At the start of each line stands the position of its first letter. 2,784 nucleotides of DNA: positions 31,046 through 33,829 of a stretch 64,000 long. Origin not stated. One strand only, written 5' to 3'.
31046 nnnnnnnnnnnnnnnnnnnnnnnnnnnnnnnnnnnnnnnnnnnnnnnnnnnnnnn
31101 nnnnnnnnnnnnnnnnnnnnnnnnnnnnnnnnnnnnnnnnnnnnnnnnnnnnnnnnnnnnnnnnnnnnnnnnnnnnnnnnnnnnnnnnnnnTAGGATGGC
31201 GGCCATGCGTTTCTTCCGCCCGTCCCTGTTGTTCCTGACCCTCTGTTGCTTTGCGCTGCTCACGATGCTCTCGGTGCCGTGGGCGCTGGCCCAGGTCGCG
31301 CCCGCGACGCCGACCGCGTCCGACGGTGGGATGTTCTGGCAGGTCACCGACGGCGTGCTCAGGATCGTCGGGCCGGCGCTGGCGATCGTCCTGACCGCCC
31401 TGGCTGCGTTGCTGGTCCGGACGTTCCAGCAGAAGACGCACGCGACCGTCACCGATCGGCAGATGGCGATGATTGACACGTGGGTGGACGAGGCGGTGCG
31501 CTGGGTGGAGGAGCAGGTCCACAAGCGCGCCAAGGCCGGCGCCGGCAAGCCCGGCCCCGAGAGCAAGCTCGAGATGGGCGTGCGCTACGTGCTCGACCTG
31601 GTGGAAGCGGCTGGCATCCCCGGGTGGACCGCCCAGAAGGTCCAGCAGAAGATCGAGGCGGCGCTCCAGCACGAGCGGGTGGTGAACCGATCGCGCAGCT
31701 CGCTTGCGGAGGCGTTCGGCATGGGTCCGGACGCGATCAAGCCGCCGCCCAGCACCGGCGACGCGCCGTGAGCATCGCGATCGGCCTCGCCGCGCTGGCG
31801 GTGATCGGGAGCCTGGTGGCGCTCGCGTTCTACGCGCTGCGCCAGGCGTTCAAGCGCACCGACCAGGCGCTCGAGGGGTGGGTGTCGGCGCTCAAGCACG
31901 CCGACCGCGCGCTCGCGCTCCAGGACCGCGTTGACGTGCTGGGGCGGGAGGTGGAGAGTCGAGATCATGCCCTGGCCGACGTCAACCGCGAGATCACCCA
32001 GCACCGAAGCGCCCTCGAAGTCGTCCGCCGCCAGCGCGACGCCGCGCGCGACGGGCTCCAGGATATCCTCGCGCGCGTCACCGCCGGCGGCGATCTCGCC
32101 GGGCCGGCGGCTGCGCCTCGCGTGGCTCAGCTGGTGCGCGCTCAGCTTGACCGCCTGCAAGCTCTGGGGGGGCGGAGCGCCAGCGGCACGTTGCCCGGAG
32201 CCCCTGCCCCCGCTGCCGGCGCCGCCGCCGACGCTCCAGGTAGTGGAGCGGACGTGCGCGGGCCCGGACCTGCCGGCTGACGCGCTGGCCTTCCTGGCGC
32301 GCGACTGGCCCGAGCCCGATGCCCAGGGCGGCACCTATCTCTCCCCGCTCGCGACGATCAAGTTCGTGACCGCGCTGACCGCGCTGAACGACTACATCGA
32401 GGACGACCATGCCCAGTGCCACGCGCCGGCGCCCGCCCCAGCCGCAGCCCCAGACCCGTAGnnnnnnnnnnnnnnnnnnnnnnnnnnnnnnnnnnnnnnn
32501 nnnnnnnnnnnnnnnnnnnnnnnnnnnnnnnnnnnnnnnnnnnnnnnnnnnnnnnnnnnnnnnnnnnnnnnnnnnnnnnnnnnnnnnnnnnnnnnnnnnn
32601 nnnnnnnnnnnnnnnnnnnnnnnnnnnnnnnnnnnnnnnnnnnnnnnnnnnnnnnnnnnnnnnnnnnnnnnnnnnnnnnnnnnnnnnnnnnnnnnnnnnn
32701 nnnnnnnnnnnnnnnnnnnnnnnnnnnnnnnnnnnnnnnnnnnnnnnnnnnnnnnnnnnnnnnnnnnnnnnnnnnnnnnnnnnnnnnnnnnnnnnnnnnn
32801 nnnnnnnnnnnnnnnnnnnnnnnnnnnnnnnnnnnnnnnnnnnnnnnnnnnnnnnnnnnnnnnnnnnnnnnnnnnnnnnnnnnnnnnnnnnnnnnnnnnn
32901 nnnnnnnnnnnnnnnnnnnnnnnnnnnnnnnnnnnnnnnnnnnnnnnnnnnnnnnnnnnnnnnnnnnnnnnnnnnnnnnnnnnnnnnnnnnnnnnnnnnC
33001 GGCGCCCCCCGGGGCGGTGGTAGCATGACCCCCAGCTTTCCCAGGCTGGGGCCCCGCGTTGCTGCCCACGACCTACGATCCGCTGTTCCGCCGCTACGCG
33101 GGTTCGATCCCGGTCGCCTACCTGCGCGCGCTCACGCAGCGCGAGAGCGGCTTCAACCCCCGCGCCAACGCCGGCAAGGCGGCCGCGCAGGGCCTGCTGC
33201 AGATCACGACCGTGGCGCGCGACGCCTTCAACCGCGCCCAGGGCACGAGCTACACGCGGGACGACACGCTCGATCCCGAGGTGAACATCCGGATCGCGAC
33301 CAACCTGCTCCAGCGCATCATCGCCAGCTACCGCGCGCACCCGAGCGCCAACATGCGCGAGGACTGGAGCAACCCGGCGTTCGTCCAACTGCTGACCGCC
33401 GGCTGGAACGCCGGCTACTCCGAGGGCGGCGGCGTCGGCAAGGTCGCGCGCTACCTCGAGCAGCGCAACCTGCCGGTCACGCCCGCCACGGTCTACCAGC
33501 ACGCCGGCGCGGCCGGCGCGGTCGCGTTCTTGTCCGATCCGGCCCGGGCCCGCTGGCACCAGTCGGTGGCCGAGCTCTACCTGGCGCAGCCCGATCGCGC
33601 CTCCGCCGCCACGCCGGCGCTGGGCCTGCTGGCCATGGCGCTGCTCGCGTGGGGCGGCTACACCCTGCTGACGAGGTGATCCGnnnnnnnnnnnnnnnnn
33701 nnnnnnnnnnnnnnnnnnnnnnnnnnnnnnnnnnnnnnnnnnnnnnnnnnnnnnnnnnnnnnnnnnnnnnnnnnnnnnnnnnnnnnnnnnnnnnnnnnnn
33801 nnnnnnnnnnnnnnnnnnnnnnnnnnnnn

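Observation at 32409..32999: J-domain with HTD instead of HPD, encoded inside the lysis cassette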

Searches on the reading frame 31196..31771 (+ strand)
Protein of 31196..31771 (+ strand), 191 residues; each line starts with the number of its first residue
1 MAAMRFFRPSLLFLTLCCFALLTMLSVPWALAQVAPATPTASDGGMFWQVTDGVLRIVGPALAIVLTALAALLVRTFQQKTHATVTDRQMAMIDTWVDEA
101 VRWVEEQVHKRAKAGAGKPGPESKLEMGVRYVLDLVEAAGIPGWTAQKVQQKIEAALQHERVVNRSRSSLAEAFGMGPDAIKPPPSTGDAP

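Call 3: search_protein_families(library=pfam, proteins=[window:31196-31771:+], max_evalue=1)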
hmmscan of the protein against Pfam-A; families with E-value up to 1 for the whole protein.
window:31196-31771:+ (191 aa): 2 families
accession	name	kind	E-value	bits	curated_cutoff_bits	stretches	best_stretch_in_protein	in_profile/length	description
PF09682.15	Phage_holin_6_1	-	8.3e-09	36.2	24.9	1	57-158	4-97/101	Bacteriophage holin of superfamily 6 (Holin_LLH)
PF05120.17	GvpG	-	0.061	13.9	30.6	0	143-177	13-47/67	Gas vesicle protein G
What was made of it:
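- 31196..31771 (+): Upstream neighbour: Holin_LLH-like membrane protein (191 aa). PF09682 E=8.3e-9, 36.2 bits against a cutoff of 24.9 (call 3).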

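Call 4: search_protein_families(library=phrogs, proteins=[window:31196-31771:+], max_evalue=1)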
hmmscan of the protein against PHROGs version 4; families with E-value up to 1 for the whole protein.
window:31196-31771:+ (191 aa): 5 families
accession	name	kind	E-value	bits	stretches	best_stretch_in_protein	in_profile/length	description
phrog_6918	-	lysis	1.6e-05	25.9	1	61-162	8-100/114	holin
phrog_608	-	lysis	0.00025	22.3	1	57-157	7-100/111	holin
phrog_13712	-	lysis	0.05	14.5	1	53-110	7-64/175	holin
phrog_30814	-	unknown function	0.069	14.2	1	68-125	2-56/79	-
phrog_69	-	DNA, RNA and nucleotide metabolism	0.19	11.7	1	76-125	336-386/501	exonuclease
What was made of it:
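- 31196..31771 (+): PHROG holin families (call 4).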

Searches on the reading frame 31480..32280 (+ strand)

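Call 3: search_protein_families(library=pfam, proteins=[window:31480-32280:+], max_evalue=1)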
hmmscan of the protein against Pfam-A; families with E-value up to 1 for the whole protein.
window:31480-32280:+ (266 aa): 3 families
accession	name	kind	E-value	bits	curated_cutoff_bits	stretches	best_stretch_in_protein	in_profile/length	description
PF20667.3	Sec10_N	-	0.0031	18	27.4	1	134-191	34-91/118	Exocyst complex component Sec10, N-terminal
PF14197.11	Cep57_CLD_2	-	0.063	13.8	27.1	1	145-172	6-33/67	Centrosome localisation domain of PPC89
PF24627.1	PUMA_CC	-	0.23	11.9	30.1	1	162-194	35-67/74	PUMA coiled-coil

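Call 4: search_protein_families(library=phrogs, proteins=[window:31480-32280:+], max_evalue=1)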
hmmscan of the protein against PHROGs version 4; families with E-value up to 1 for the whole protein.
window:31480-32280:+ (266 aa): 2 families
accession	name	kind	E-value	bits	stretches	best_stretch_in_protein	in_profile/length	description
phrog_14255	-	unknown function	0.16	13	1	107-196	41-128/167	-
phrog_19745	-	unknown function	0.37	12.2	1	88-156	75-140/145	-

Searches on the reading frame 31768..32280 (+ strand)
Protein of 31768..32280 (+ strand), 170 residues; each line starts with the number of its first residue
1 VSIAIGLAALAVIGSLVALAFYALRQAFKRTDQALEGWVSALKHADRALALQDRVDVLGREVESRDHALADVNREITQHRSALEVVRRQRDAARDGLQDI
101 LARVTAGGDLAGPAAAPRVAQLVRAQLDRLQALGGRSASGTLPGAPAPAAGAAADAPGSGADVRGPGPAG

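Call 76: search_protein_families(library=phrogs, proteins=[window:31768-32280:+], max_evalue=0.01)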
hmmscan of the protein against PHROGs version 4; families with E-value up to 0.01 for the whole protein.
window:31768-32280:+ (170 aa): 0 families
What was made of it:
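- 31768..32280 (+): i-spanin-like gene: N-terminal TM segment plus coiled coil (about 170 aa). No family hit (call 76); the assignment rests on architecture.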

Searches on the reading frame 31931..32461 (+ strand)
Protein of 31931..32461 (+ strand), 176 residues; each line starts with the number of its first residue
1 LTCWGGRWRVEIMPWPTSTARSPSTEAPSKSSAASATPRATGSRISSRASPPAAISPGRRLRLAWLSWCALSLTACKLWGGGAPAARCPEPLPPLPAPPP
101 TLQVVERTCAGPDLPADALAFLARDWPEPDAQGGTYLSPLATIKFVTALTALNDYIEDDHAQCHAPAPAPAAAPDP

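Call 3: search_protein_families(library=pfam, proteins=[window:31931-32461:+], max_evalue=1)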
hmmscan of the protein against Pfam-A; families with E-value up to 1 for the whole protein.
window:31931-32461:+ (176 aa): 0 families

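Call 4: search_protein_families(library=phrogs, proteins=[window:31931-32461:+], max_evalue=1)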
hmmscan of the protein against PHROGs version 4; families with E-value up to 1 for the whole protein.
window:31931-32461:+ (176 aa): 0 families

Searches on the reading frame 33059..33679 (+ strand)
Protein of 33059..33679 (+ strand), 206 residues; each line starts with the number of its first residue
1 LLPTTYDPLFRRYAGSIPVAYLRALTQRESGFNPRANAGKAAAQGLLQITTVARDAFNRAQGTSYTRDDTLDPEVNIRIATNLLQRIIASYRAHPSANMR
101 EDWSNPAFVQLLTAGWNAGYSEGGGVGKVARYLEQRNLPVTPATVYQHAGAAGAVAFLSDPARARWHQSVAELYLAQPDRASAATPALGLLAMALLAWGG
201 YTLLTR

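Call 3: search_protein_families(library=pfam, proteins=[window:33059-33679:+], max_evalue=1)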
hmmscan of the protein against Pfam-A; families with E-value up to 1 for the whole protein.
window:33059-33679:+ (206 aa): 2 families
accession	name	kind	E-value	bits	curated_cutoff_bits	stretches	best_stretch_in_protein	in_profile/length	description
PF01464.25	SLT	-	3e-13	49.8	21.3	1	16-93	11-85/117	Transglycosylase SLT domain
PF18013.6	Phage_lysozyme2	-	0.0046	17.6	28.2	1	24-72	25-76/140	Phage tail lysozyme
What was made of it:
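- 33059..33679 (+): Downstream neighbour: SLT lytic transglycosylase (206 aa) with a C-terminal hydrophobic tail (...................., about 33608-33676). PF01464 E=3e-13 (call 3).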

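Call 4: search_protein_families(library=phrogs, proteins=[window:33059-33679:+], max_evalue=1)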
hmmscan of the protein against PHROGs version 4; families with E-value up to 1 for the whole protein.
window:33059-33679:+ (206 aa): 13 families
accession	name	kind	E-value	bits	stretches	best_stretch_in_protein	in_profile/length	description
phrog_669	-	lysis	1.6e-07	30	1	16-90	933-1004/1946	endolysin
phrog_342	-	head and packaging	3.6e-06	26.3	1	3-91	12-97/1235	internal virion protein with endolysin domain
phrog_2013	-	tail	0.00017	21.5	1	3-90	465-547/657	lytic tail protein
phrog_4067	-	other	0.00017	21.1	1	17-87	683-756/980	transglycosylase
phrog_32437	-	unknown function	0.00022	22.2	1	17-91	85-155/205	-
phrog_9570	-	tail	0.0019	18.2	1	24-66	502-544/689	tail length tape measure protein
phrog_12507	-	other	0.0023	18.9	1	16-84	22-83/260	transglycosylase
phrog_19349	-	unknown function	0.0033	18.3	1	20-92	86-154/204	-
phrog_8949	-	unknown function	0.02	15.3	1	25-50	359-384/557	-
phrog_28504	-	tail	0.038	13.7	1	17-86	246-308/597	lytic tail fiber protein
phrog_2533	-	unknown function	0.04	12.9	1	9-89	752-823/1130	-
phrog_3201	-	tail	0.19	10.2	1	17-49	2034-2066/2408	tail fiber protein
phrog_19890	-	unknown function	0.54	10.6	1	23-97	129-199/248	-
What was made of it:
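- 33059..33679 (+): PHROG endolysin/transglycosylase families (call 4).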
